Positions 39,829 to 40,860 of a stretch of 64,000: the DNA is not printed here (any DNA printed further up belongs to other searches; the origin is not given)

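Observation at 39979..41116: Secreted PepSY-PepSY protein ATGA-coupled to a SHOCT membrane protein, both with aromatic/Met/Gly-rich low-complexity tracts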

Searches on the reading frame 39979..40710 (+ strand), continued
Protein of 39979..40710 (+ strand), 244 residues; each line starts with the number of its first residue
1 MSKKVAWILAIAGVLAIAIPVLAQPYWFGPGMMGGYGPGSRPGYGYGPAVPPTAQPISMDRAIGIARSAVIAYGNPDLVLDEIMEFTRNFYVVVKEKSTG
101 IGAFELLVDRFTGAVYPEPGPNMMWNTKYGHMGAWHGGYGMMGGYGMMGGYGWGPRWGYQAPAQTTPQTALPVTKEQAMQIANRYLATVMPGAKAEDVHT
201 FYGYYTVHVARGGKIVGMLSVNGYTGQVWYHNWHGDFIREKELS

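Call 42: search_protein_families(library=ncbifam, proteins=[L016:3841-6546:+, L007:10439-12832:+, L023:2938-5034:-, L028:5400-7769:+, L039:12412-14943:-, L060:11770-14256:+, L071:1141-3444:-, L075:2278-4908:-, L044:7810-10902:+, L027:11874-14549:+], max_evalue=1e-20)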
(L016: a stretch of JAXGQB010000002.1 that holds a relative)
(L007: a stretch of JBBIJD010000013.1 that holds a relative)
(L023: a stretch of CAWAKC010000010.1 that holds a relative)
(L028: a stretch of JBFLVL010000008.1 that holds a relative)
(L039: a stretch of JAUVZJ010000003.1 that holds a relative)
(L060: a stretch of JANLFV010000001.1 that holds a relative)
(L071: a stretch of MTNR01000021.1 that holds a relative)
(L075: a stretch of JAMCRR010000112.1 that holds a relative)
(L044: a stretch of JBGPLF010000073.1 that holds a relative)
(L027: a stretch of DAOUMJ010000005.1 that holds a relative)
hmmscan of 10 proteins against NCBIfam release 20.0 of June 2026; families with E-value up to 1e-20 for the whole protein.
L016:3841-6546:+ (902 aa): 18 families
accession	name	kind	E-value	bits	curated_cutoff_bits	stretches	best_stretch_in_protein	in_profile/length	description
NF007952.0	PRK10671.1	equivalog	2.2e-233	777.1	1316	1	145-898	92-837/838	copper-exporting P-type ATPase CopA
TIGR01525.1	ATPase-IB_hvy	subfamily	9.2e-198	658.6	346.25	1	315-892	1-560/560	heavy metal translocating P-type ATPase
TIGR01511.1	ATPase-IB1_Cu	subfamily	9.8e-193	641.9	397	1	297-893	2-542/542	copper-translocating P-type ATPase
TIGR01512.1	ATPase-IB2_Cd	subfamily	7.7e-127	424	313.5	2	353-670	22-304/494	cadmium family heavy metal-translocating P-type ATPase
NF008262.1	PRK11033.1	equivalog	1.4e-125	420.5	1005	1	352-893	198-726/731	zinc/cadmium/mercury/lead-transporting ATPase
NF033775.1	P_type_ZntA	exception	8.9e-110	368.1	1240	1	352-893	203-727/732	Zn(II)/Cd(II)/Pb(II) translocating P-type ATPase ZntA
TIGR01494.1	ATPase_P-type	subfamily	4.6e-97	325.4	62.3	1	355-861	2-464/478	HAD-IC family P-type ATPase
TIGR01497.1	kdpB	equivalog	4.2e-65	220.1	527.9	1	350-817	67-548/675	potassium-transporting ATPase subunit KdpB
TIGR01647.1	ATPase-IIIA_H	equivalog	5.7e-63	213.3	615.5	1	349-756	55-483/755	plasma-membrane proton-efflux P-type ATPase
TIGR01517.1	ATPase-IIB_Ca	equivalog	2.8e-55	187.9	507.05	1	349-617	119-397/882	calcium-translocating P-type ATPase, PMCA-type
NF010609.0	PRK14010.1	equivalog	1e-54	185.9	1323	1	332-815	47-541/673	K(+)-transporting ATPase subunit B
TIGR01522.1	ATPase-IIA2_Ca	equivalog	8e-41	139.7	798.3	0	757-842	567-653/854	calcium-transporting P-type ATPase, PMR1-type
TIGR01116.1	ATPase-IIA1_Ca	equivalog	1.7e-40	138.9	703.4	1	707-842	458-608/799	calcium-translocating P-type ATPase, SERCA-type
TIGR01657.1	P-ATPase-V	hypoth_equivalog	3.5e-39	134.1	618.25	0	349-447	195-292/1055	ATP13A2 family polyamine export P-type ATPase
TIGR01106.1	ATPase-IIC_X-K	subfamily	1.5e-34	119.1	946.1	0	353-596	108-360/997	Na,H/K antiporter P-type ATPase subunit alpha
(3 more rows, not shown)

L007:10439-12832:+ (798 aa): 18 families
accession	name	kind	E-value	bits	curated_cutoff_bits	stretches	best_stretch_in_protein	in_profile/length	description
TIGR01525.1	ATPase-IB_hvy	subfamily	3.1e-188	627.1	346.25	1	215-782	1-560/560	heavy metal translocating P-type ATPase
TIGR01511.1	ATPase-IB1_Cu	subfamily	3e-183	610.6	397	1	198-783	3-542/542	copper-translocating P-type ATPase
NF007952.0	PRK10671.1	equivalog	2e-147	492.7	1316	1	180-783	220-833/838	copper-exporting P-type ATPase CopA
TIGR01512.1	ATPase-IB2_Cd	subfamily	2.9e-126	422.1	313.5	2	239-562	14-304/494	cadmium family heavy metal-translocating P-type ATPase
NF008262.1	PRK11033.1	equivalog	1.5e-105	354.3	1005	1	188-783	153-728/731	zinc/cadmium/mercury/lead-transporting ATPase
NF033775.1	P_type_ZntA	exception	4.2e-94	316.3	1240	1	194-784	161-730/732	Zn(II)/Cd(II)/Pb(II) translocating P-type ATPase ZntA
TIGR01494.1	ATPase_P-type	subfamily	3.3e-88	296.2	62.3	1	249-752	2-464/478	HAD-IC family P-type ATPase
TIGR01497.1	kdpB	equivalog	8.8e-57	192.6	527.9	1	287-724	113-564/675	potassium-transporting ATPase subunit KdpB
TIGR01647.1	ATPase-IIIA_H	equivalog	9.7e-55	186.1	615.5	1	243-504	55-318/755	plasma-membrane proton-efflux P-type ATPase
NF010609.0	PRK14010.1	equivalog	1.9e-49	168.4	1323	1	264-725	90-560/673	K(+)-transporting ATPase subunit B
TIGR01517.1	ATPase-IIB_Ca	equivalog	2.2e-46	158.5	507.05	1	287-496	163-383/882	calcium-translocating P-type ATPase, PMCA-type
TIGR01522.1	ATPase-IIA2_Ca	equivalog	2.7e-44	151.1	798.3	0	269-498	106-344/854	calcium-transporting P-type ATPase, PMR1-type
TIGR01116.1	ATPase-IIA1_Ca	equivalog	4.3e-38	131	703.4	1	596-734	456-609/799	calcium-translocating P-type ATPase, SERCA-type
TIGR01657.1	P-ATPase-V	hypoth_equivalog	8.5e-35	119.6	618.25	0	648-726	782-858/1055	ATP13A2 family polyamine export P-type ATPase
TIGR01106.1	ATPase-IIC_X-K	subfamily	6.6e-32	110.3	946.1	0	271-493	132-364/997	Na,H/K antiporter P-type ATPase subunit alpha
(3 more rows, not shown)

L023:2938-5034:- (699 aa): 18 families
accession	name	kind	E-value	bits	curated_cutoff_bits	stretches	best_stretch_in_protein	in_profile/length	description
TIGR01525.1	ATPase-IB_hvy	subfamily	2.7e-183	610.8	346.25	1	111-673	1-559/560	heavy metal translocating P-type ATPase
TIGR01511.1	ATPase-IB1_Cu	subfamily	1.2e-182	608.5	397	1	93-674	2-541/542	copper-translocating P-type ATPase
NF007952.0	PRK10671.1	equivalog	2.1e-129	433.1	1316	1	42-680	188-837/838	copper-exporting P-type ATPase CopA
TIGR01512.1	ATPase-IB2_Cd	subfamily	1.9e-117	393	313.5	2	134-456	13-305/494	cadmium family heavy metal-translocating P-type ATPase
NF008262.1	PRK11033.1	equivalog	1.9e-104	350.6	1005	1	103-674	166-727/731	zinc/cadmium/mercury/lead-transporting ATPase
TIGR01494.1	ATPase_P-type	subfamily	2.9e-94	316.2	62.3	1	148-649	5-469/478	HAD-IC family P-type ATPase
NF033775.1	P_type_ZntA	exception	2.8e-90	303.6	1240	1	105-672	173-726/732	Zn(II)/Cd(II)/Pb(II) translocating P-type ATPase ZntA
TIGR01647.1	ATPase-IIIA_H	equivalog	5.6e-59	200.1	615.5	1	131-539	54-483/755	plasma-membrane proton-efflux P-type ATPase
TIGR01497.1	kdpB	equivalog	1.6e-47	162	527.9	1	176-617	105-565/675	potassium-transporting ATPase subunit KdpB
NF010609.0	PRK14010.1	equivalog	5.8e-46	157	1323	1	111-616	42-559/673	K(+)-transporting ATPase subunit B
TIGR01522.1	ATPase-IIA2_Ca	equivalog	2.5e-44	151.3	798.3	1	164-419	105-368/854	calcium-transporting P-type ATPase, PMR1-type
TIGR01517.1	ATPase-IIB_Ca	equivalog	4.7e-42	144.2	507.05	1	180-409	160-401/882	calcium-translocating P-type ATPase, PMCA-type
TIGR01116.1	ATPase-IIA1_Ca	equivalog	5.5e-37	127.3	703.4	0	488-604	456-587/799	calcium-translocating P-type ATPase, SERCA-type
TIGR01524.1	ATPase-IIIB_Mg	equivalog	6.4e-35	120.3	610.75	0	541-634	583-676/867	magnesium-translocating P-type ATPase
NF011702.0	PRK15122.1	subfamily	1.9e-33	115.5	975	0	540-631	621-712/907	magnesium-translocating P-type ATPase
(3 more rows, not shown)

L028:5400-7769:+ (790 aa): 18 families
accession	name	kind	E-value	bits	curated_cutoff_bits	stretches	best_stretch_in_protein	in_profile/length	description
TIGR01525.1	ATPase-IB_hvy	subfamily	6.9e-185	616.1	346.25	1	219-784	2-560/560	heavy metal translocating P-type ATPase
NF008262.1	PRK11033.1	equivalog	2.9e-174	581.4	1005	1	79-786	39-729/731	zinc/cadmium/mercury/lead-transporting ATPase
NF033775.1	P_type_ZntA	exception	1.8e-158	529.1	1240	1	82-786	49-730/732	Zn(II)/Cd(II)/Pb(II) translocating P-type ATPase ZntA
TIGR01512.1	ATPase-IB2_Cd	subfamily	6.1e-156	520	313.5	2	219-567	2-305/494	cadmium family heavy metal-translocating P-type ATPase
TIGR01511.1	ATPase-IB1_Cu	subfamily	1.3e-120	403.8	397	1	200-784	2-541/542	copper-translocating P-type ATPase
NF007952.0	PRK10671.1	equivalog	2e-108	363.7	1316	1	238-789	293-836/838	copper-exporting P-type ATPase CopA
TIGR01494.1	ATPase_P-type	subfamily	4.8e-87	292.4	62.3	2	510-763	231-467/478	HAD-IC family P-type ATPase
TIGR01497.1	kdpB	equivalog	8.8e-52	176.1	527.9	1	274-731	108-563/675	potassium-transporting ATPase subunit KdpB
TIGR01647.1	ATPase-IIIA_H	equivalog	2.5e-49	168.1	615.5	1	221-653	41-482/755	plasma-membrane proton-efflux P-type ATPase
NF010609.0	PRK14010.1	equivalog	9.8e-45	152.9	1323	1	263-732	94-559/673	K(+)-transporting ATPase subunit B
TIGR01522.1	ATPase-IIA2_Ca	equivalog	1.2e-40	139.1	798.3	0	258-489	103-344/854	calcium-transporting P-type ATPase, PMR1-type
TIGR01517.1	ATPase-IIB_Ca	equivalog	8.6e-38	130.1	507.05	0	599-760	531-712/882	calcium-translocating P-type ATPase, PMCA-type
TIGR01116.1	ATPase-IIA1_Ca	equivalog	4.9e-35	120.9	703.4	0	600-763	454-623/799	calcium-translocating P-type ATPase, SERCA-type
TIGR01106.1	ATPase-IIC_X-K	subfamily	4.6e-32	110.8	946.1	0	264-483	133-363/997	Na,H/K antiporter P-type ATPase subunit alpha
TIGR01523.1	ATPase-IID_K-Na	equivalog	4.9e-28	97.3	645.05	0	659-742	675-758/997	potassium/sodium efflux P-type ATPase, fungal-type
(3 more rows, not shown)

L039:12412-14943:- (844 aa): 19 families
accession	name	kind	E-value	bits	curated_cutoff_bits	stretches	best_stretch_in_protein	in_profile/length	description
NF007952.0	PRK10671.1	equivalog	8.8e-193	642.7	1316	2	327-834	330-837/838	copper-exporting P-type ATPase CopA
TIGR01525.1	ATPase-IB_hvy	subfamily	1.4e-183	611.8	346.25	1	333-828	65-560/560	heavy metal translocating P-type ATPase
TIGR01511.1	ATPase-IB1_Cu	subfamily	3.4e-178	593.9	397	1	334-829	86-542/542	copper-translocating P-type ATPase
NF008262.1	PRK11033.1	equivalog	2.2e-124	416.5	1005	1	333-783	241-689/731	zinc/cadmium/mercury/lead-transporting ATPase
TIGR01512.1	ATPase-IB2_Cd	subfamily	4.7e-120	401.6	313.5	2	334-605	61-303/494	cadmium family heavy metal-translocating P-type ATPase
NF033775.1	P_type_ZntA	exception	1.8e-113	380.3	1240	1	333-785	246-692/732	Zn(II)/Cd(II)/Pb(II) translocating P-type ATPase ZntA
TIGR01494.1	ATPase_P-type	subfamily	5.8e-96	321.8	62.3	1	333-796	41-463/478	HAD-IC family P-type ATPase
TIGR01497.1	kdpB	equivalog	3.4e-62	210.5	527.9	1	326-774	108-570/675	potassium-transporting ATPase subunit KdpB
TIGR01647.1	ATPase-IIIA_H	equivalog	1.4e-51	175.6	615.5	2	335-694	103-485/755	plasma-membrane proton-efflux P-type ATPase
NF010609.0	PRK14010.1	equivalog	1.4e-48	165.6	1323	1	339-770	120-560/673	K(+)-transporting ATPase subunit B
TIGR01517.1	ATPase-IIB_Ca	equivalog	1.3e-41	142.7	507.05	1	642-783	535-697/882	calcium-translocating P-type ATPase, PMCA-type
TIGR01522.1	ATPase-IIA2_Ca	equivalog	1.5e-35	122.2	798.3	0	692-788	566-661/854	calcium-transporting P-type ATPase, PMR1-type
TIGR01116.1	ATPase-IIA1_Ca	equivalog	4.8e-32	111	703.4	1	641-779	456-609/799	calcium-translocating P-type ATPase, SERCA-type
TIGR01106.1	ATPase-IIC_X-K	subfamily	2.4e-31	108.4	946.1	0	333-536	150-363/997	Na,H/K antiporter P-type ATPase subunit alpha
TIGR01657.1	P-ATPase-V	hypoth_equivalog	2.6e-31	108.1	618.25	0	334-537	239-468/1055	ATP13A2 family polyamine export P-type ATPase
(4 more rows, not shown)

L060:11770-14256:+ (829 aa): 27 families (the best 25 are shown)
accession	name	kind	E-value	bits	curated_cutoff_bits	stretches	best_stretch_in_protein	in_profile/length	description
NF007952.0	PRK10671.1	equivalog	3.9e-242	806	1316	1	77-814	107-836/838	copper-exporting P-type ATPase CopA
TIGR01525.1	ATPase-IB_hvy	subfamily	9.4e-202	671.8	346.25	1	229-809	1-560/560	heavy metal translocating P-type ATPase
TIGR01511.1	ATPase-IB1_Cu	subfamily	2.4e-195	650.5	397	1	211-810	2-542/542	copper-translocating P-type ATPase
NF008262.1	PRK11033.1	equivalog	5.1e-146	488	1005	1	266-812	194-730/731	zinc/cadmium/mercury/lead-transporting ATPase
NF033775.1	P_type_ZntA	exception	1.5e-132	443.4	1240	1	267-811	202-730/732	Zn(II)/Cd(II)/Pb(II) translocating P-type ATPase ZntA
TIGR01512.1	ATPase-IB2_Cd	subfamily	5.7e-131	437.6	313.5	2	259-586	12-305/494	cadmium family heavy metal-translocating P-type ATPase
TIGR01494.1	ATPase_P-type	subfamily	1.3e-93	314.1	62.3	1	271-778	2-464/478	HAD-IC family P-type ATPase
TIGR01497.1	kdpB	equivalog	1.6e-71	241.4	527.9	1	242-734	43-548/675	potassium-transporting ATPase subunit KdpB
TIGR01647.1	ATPase-IIIA_H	equivalog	1.1e-59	202.4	615.5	1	268-559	58-352/755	plasma-membrane proton-efflux P-type ATPase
NF010609.0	PRK14010.1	equivalog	5.5e-58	196.7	1323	1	240-732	41-541/673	K(+)-transporting ATPase subunit B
TIGR01517.1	ATPase-IIB_Ca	equivalog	5.9e-51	173.6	507.05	2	270-522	123-386/882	calcium-translocating P-type ATPase, PMCA-type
TIGR01522.1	ATPase-IIA2_Ca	equivalog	7.4e-41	139.8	798.3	0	622-759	492-653/854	calcium-transporting P-type ATPase, PMR1-type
TIGR01116.1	ATPase-IIA1_Ca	equivalog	5.8e-37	127.2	703.4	1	621-759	457-608/799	calcium-translocating P-type ATPase, SERCA-type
TIGR01106.1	ATPase-IIC_X-K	subfamily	1.7e-36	125.5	946.1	0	273-517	113-365/997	Na,H/K antiporter P-type ATPase subunit alpha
TIGR01657.1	P-ATPase-V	hypoth_equivalog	8.6e-36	122.9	618.25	0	267-363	195-292/1055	ATP13A2 family polyamine export P-type ATPase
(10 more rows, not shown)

L071:1141-3444:- (768 aa): 17 families
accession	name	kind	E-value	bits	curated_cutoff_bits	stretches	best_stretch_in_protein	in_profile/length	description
TIGR01525.1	ATPase-IB_hvy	subfamily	1.9e-189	631.2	346.25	1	216-766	3-560/560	heavy metal translocating P-type ATPase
NF008262.1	PRK11033.1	equivalog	1e-173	579.6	1005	1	74-768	40-729/731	zinc/cadmium/mercury/lead-transporting ATPase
TIGR01512.1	ATPase-IB2_Cd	subfamily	3.9e-159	530.5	313.5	2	216-521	3-290/494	cadmium family heavy metal-translocating P-type ATPase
NF033775.1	P_type_ZntA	exception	6.7e-154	514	1240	1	73-768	46-730/732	Zn(II)/Cd(II)/Pb(II) translocating P-type ATPase ZntA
TIGR01511.1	ATPase-IB1_Cu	subfamily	1.3e-127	427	397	1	231-746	43-515/542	copper-translocating P-type ATPase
NF007952.0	PRK10671.1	equivalog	3.7e-125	419.1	1316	1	227-739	285-797/838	copper-exporting P-type ATPase CopA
TIGR01494.1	ATPase_P-type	subfamily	1.2e-88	297.7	62.3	1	237-745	2-468/478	HAD-IC family P-type ATPase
TIGR01647.1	ATPase-IIIA_H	equivalog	6.3e-57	193.3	615.5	1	217-520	41-349/755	plasma-membrane proton-efflux P-type ATPase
TIGR01497.1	kdpB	equivalog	1.3e-49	169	527.9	1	271-699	109-549/675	potassium-transporting ATPase subunit KdpB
NF010609.0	PRK14010.1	equivalog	1.3e-46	159.1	1323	1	270-697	107-542/673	K(+)-transporting ATPase subunit B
TIGR01517.1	ATPase-IIB_Ca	equivalog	3.4e-43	147.9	507.05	0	639-729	609-698/882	calcium-translocating P-type ATPase, PMCA-type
TIGR01522.1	ATPase-IIA2_Ca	equivalog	7.1e-40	136.5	798.3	0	639-729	569-659/854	calcium-transporting P-type ATPase, PMR1-type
TIGR01116.1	ATPase-IIA1_Ca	equivalog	2e-31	108.9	703.4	1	585-724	457-609/799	calcium-translocating P-type ATPase, SERCA-type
TIGR01523.1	ATPase-IID_K-Na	equivalog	6.5e-31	106.8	645.05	0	640-729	674-763/997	potassium/sodium efflux P-type ATPase, fungal-type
TIGR01106.1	ATPase-IIC_X-K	subfamily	2.1e-29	102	946.1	0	638-729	664-755/997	Na,H/K antiporter P-type ATPase subunit alpha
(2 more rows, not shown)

L075:2278-4908:- (877 aa): 18 families
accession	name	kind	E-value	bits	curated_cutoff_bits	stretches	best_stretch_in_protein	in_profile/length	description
NF007952.0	PRK10671.1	equivalog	4.1e-228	759.6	1316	1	133-873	105-837/838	copper-exporting P-type ATPase CopA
TIGR01525.1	ATPase-IB_hvy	subfamily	6.4e-193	642.6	346.25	1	290-867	1-560/560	heavy metal translocating P-type ATPase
TIGR01511.1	ATPase-IB1_Cu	subfamily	4.9e-188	626.4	397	1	272-868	2-542/542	copper-translocating P-type ATPase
TIGR01512.1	ATPase-IB2_Cd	subfamily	4.3e-124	414.9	313.5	2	328-648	22-307/494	cadmium family heavy metal-translocating P-type ATPase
NF008262.1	PRK11033.1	equivalog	1.8e-123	413.5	1005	1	328-821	199-688/731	zinc/cadmium/mercury/lead-transporting ATPase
NF033775.1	P_type_ZntA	exception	4.8e-107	359.1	1240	1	327-845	203-710/732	Zn(II)/Cd(II)/Pb(II) translocating P-type ATPase ZntA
TIGR01494.1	ATPase_P-type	subfamily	9.5e-94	314.5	62.3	1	330-836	2-464/478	HAD-IC family P-type ATPase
TIGR01497.1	kdpB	equivalog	2.7e-63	214.1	527.9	1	304-793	44-549/675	potassium-transporting ATPase subunit KdpB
TIGR01647.1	ATPase-IIIA_H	equivalog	5.1e-63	213.4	615.5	1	308-732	45-484/755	plasma-membrane proton-efflux P-type ATPase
NF010609.0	PRK14010.1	equivalog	1.2e-55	189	1323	1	303-790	43-541/673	K(+)-transporting ATPase subunit B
TIGR01517.1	ATPase-IIB_Ca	equivalog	3.5e-52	177.7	507.05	2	358-580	153-385/882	calcium-translocating P-type ATPase, PMCA-type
TIGR01522.1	ATPase-IIA2_Ca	equivalog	4.3e-40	137.3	798.3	0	732-816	567-652/854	calcium-transporting P-type ATPase, PMR1-type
TIGR01116.1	ATPase-IIA1_Ca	equivalog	1e-39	136.3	703.4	1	682-817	458-608/799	calcium-translocating P-type ATPase, SERCA-type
TIGR01657.1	P-ATPase-V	hypoth_equivalog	5.8e-37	126.7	618.25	0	324-577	195-470/1055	ATP13A2 family polyamine export P-type ATPase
TIGR01523.1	ATPase-IID_K-Na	equivalog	6.2e-35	120.1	645.05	0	732-826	671-766/997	potassium/sodium efflux P-type ATPase, fungal-type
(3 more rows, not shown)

L044:7810-10902:+ (1031 aa): 24 families
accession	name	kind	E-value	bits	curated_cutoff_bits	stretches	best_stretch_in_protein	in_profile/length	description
TIGR01525.1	ATPase-IB_hvy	subfamily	2.3e-188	627.6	346.25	1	407-1002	1-559/560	heavy metal translocating P-type ATPase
NF007952.0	PRK10671.1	equivalog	1.7e-187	625.3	1316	1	248-1008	102-836/838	copper-exporting P-type ATPase CopA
TIGR01511.1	ATPase-IB1_Cu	subfamily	1.6e-173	578.4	397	2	636-1004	206-542/542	copper-translocating P-type ATPase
TIGR01512.1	ATPase-IB2_Cd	subfamily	2.1e-127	425.8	313.5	3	791-995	290-491/494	cadmium family heavy metal-translocating P-type ATPase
NF008262.1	PRK11033.1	equivalog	6.8e-126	421.5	1005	1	442-963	197-694/731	zinc/cadmium/mercury/lead-transporting ATPase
NF033775.1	P_type_ZntA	exception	1.2e-111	374.3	1240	1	251-963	50-695/732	Zn(II)/Cd(II)/Pb(II) translocating P-type ATPase ZntA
TIGR01494.1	ATPase_P-type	subfamily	1.2e-94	317.4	62.3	2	630-972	153-464/478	HAD-IC family P-type ATPase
TIGR01497.1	kdpB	equivalog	5.1e-63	213.2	527.9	1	446-944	72-564/675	potassium-transporting ATPase subunit KdpB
NF010609.0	PRK14010.1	equivalog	9.4e-59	199.2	1323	1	448-929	73-544/673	K(+)-transporting ATPase subunit B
TIGR01647.1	ATPase-IIIA_H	equivalog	1.8e-57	195.1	615.5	1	449-868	63-484/755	plasma-membrane proton-efflux P-type ATPase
TIGR01517.1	ATPase-IIB_Ca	equivalog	4.9e-49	167.3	507.05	1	432-711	110-380/882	calcium-translocating P-type ATPase, PMCA-type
NF033795.1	chaper_CopZ_Bs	exception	2e-36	124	91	0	183-246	2-65/66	copper chaperone CopZ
TIGR01522.1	ATPase-IIA2_Ca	equivalog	1.4e-35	122.4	798.3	0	868-952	567-652/854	calcium-transporting P-type ATPase, PMR1-type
TIGR01116.1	ATPase-IIA1_Ca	equivalog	4.1e-33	114.5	703.4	1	818-953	458-608/799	calcium-translocating P-type ATPase, SERCA-type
NF011702.0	PRK15122.1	subfamily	7.1e-33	113.6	975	0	868-952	621-705/907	magnesium-translocating P-type ATPase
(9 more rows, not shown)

L027:11874-14549:+ (892 aa): 18 families
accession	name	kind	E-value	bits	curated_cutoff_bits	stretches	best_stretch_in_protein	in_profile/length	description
NF007952.0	PRK10671.1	equivalog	9.2e-230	765.1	1316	1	139-888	104-837/838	copper-exporting P-type ATPase CopA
TIGR01525.1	ATPase-IB_hvy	subfamily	1e-195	651.9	346.25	1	297-882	1-560/560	heavy metal translocating P-type ATPase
TIGR01511.1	ATPase-IB1_Cu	subfamily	3.9e-188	626.7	397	1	279-883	2-542/542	copper-translocating P-type ATPase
TIGR01512.1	ATPase-IB2_Cd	subfamily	6.1e-124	414.4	313.5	2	335-655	22-305/494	cadmium family heavy metal-translocating P-type ATPase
NF008262.1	PRK11033.1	equivalog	3.3e-123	412.6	1005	1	334-837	198-689/731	zinc/cadmium/mercury/lead-transporting ATPase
NF033775.1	P_type_ZntA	exception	8.4e-110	368.2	1240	1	334-881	203-727/732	Zn(II)/Cd(II)/Pb(II) translocating P-type ATPase ZntA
TIGR01494.1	ATPase_P-type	subfamily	1.9e-92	310.2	62.3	1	337-852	2-465/478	HAD-IC family P-type ATPase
TIGR01647.1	ATPase-IIIA_H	equivalog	1.5e-62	211.9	615.5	1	315-850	45-616/755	plasma-membrane proton-efflux P-type ATPase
TIGR01497.1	kdpB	equivalog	2.1e-58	197.9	527.9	1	316-808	49-549/675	potassium-transporting ATPase subunit KdpB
NF010609.0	PRK14010.1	equivalog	1.1e-52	179.1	1323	1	317-805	50-541/673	K(+)-transporting ATPase subunit B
TIGR01517.1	ATPase-IIB_Ca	equivalog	2.9e-52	177.9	507.05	2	329-590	117-388/882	calcium-translocating P-type ATPase, PMCA-type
TIGR01116.1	ATPase-IIA1_Ca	equivalog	3.5e-42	144.5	703.4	1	691-831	458-607/799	calcium-translocating P-type ATPase, SERCA-type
TIGR01522.1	ATPase-IIA2_Ca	equivalog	1.5e-36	125.5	798.3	0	691-830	492-651/854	calcium-transporting P-type ATPase, PMR1-type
TIGR01657.1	P-ATPase-V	hypoth_equivalog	2.2e-36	124.8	618.25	0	331-429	195-292/1055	ATP13A2 family polyamine export P-type ATPase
TIGR01106.1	ATPase-IIC_X-K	subfamily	3e-32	111.5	946.1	0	334-580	107-362/997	Na,H/K antiporter P-type ATPase subunit alpha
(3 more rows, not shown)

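Call 49: search_protein_representatives(alignment_id=A2)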
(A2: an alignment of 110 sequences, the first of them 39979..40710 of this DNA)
Query: 110 sequences, 240 profile positions. Proteins with E-value up to 0.001 (for the whole library): 1662; up to 1e-10: 1272; up to 1e-30: 654. The best 150 are listed.
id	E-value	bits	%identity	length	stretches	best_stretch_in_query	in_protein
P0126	7.0e-84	297.4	-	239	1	5-238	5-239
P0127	1.9e-81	289.4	-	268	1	34-239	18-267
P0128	1.7e-79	283.1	-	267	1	2-235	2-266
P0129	1.9e-79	282.9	-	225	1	10-237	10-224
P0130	3.0e-79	282.2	-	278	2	41-239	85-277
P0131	2.1e-78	279.5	-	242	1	12-237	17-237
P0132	3.7e-78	278.6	-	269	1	14-239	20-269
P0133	4.5e-77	275.1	-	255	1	8-236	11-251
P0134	1.5e-76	273.4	-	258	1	33-239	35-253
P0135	1.8e-76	273.1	-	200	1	81-239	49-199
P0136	7.2e-76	271.1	-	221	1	11-238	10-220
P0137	1.9e-75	269.8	-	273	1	11-237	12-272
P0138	2.2e-75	269.6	-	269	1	1-235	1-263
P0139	2.2e-75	269.5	-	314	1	34-237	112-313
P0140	2.9e-75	269.2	-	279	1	31-237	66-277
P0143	4.4e-75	268.6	-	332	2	36-236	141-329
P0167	3.5e-71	255.8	-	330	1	34-238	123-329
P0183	5.4e-69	248.7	-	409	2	138-238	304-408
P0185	1.3e-68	247.4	-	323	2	37-238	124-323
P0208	5.1e-67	242.2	-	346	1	37-239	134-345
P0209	5.7e-67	242.0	-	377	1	9-236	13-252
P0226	5.7e-66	238.8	-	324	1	36-237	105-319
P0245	2.6e-64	233.3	-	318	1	34-239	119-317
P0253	5.9e-64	232.2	-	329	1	34-235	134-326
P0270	3.8e-63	229.5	-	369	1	40-235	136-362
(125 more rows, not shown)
